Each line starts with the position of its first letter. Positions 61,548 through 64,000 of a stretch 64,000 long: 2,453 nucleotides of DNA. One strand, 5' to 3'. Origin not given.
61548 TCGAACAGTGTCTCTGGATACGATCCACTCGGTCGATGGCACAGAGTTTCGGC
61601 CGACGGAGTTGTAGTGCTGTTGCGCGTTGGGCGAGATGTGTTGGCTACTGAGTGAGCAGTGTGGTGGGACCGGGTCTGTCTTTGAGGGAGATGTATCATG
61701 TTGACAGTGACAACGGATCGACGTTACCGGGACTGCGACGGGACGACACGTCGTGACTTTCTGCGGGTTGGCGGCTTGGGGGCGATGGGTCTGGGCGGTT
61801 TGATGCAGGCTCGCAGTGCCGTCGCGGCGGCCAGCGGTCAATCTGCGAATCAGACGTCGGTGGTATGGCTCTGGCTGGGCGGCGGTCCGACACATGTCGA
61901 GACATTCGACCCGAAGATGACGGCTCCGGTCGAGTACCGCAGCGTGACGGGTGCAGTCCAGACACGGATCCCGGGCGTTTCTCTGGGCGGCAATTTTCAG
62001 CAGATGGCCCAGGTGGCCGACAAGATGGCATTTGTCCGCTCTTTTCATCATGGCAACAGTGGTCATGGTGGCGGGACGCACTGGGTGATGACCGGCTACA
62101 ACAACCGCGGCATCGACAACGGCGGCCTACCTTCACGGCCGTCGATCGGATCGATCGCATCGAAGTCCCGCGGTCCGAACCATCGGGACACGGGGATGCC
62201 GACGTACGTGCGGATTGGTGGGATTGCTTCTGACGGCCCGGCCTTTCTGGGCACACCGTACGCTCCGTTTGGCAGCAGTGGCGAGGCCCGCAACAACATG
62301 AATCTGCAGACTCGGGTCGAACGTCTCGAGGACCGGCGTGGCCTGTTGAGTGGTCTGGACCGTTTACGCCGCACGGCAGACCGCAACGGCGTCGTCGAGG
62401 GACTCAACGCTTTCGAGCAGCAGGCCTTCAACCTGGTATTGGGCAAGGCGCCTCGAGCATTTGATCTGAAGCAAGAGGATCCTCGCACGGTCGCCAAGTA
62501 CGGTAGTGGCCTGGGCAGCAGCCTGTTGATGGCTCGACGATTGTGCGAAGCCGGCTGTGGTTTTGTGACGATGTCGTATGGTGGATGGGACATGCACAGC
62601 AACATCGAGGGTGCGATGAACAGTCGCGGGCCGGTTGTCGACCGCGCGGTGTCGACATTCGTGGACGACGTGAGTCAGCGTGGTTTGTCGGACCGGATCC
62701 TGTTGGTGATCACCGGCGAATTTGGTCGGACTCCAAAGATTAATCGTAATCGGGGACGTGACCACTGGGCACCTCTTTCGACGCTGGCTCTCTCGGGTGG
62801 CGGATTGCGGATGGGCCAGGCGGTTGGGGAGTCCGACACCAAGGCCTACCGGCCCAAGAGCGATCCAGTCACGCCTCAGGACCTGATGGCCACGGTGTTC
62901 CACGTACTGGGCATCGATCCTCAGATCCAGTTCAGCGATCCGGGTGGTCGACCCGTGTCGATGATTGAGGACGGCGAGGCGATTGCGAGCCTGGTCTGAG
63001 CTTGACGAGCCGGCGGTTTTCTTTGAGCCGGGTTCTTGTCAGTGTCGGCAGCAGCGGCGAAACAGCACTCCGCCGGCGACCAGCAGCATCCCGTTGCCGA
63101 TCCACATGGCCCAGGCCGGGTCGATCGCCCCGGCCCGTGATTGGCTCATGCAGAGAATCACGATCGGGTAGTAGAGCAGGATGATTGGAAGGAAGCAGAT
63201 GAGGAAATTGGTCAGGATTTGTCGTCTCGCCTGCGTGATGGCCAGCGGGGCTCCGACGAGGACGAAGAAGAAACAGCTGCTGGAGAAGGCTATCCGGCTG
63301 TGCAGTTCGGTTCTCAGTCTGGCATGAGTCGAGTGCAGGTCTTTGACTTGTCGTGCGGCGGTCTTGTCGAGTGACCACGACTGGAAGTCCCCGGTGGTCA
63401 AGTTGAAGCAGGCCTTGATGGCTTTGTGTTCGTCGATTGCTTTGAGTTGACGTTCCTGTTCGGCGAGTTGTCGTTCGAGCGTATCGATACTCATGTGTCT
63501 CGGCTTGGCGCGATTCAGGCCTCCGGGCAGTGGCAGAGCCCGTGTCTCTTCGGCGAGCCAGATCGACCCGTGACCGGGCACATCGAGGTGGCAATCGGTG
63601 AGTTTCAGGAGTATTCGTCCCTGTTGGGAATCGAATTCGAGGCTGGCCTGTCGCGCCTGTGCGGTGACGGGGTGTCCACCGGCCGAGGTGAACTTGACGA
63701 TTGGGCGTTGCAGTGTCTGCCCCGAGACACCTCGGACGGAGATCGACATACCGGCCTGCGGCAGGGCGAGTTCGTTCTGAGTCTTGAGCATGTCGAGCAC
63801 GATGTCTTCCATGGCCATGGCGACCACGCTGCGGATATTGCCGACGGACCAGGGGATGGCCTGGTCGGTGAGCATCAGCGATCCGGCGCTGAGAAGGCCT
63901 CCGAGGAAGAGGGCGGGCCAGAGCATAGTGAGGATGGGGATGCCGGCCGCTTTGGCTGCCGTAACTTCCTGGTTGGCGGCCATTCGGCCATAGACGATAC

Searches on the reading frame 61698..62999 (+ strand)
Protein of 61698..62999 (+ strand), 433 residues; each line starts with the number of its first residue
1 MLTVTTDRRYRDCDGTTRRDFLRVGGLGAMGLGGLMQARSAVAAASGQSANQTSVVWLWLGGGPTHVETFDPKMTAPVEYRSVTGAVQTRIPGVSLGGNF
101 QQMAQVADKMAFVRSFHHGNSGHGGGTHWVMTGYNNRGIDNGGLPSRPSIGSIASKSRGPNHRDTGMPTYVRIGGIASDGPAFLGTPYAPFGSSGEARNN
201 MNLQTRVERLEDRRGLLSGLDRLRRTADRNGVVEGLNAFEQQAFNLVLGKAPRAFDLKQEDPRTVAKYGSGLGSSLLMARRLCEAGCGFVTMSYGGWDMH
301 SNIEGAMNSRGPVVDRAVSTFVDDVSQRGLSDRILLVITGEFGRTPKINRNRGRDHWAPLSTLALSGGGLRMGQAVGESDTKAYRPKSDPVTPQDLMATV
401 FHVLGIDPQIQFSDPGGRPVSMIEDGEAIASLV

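Call 15: search_protein_families(library=pfam, proteins=[window:61698-62999:+], max_evalue=0.001)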
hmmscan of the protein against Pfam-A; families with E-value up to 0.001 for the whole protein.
window:61698-62999:+ (433 aa): 1 family
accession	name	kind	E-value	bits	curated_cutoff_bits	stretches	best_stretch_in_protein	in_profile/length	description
PF07394.17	DUF1501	-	3.2e-80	270.6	27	1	53-432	2-389/390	Protein of unknown function (DUF1501)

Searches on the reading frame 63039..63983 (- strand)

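Call 15: search_protein_families(library=pfam, proteins=[window:63039-63983:-], max_evalue=0.001)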
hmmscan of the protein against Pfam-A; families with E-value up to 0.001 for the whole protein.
window:63039-63983:- (314 aa): 1 family
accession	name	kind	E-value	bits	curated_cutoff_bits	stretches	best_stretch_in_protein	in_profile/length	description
PF03739.19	LptF_LptG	-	4e-31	108.8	27.9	1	1-310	75-353/353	Lipopolysaccharide export system permease LptF/LptG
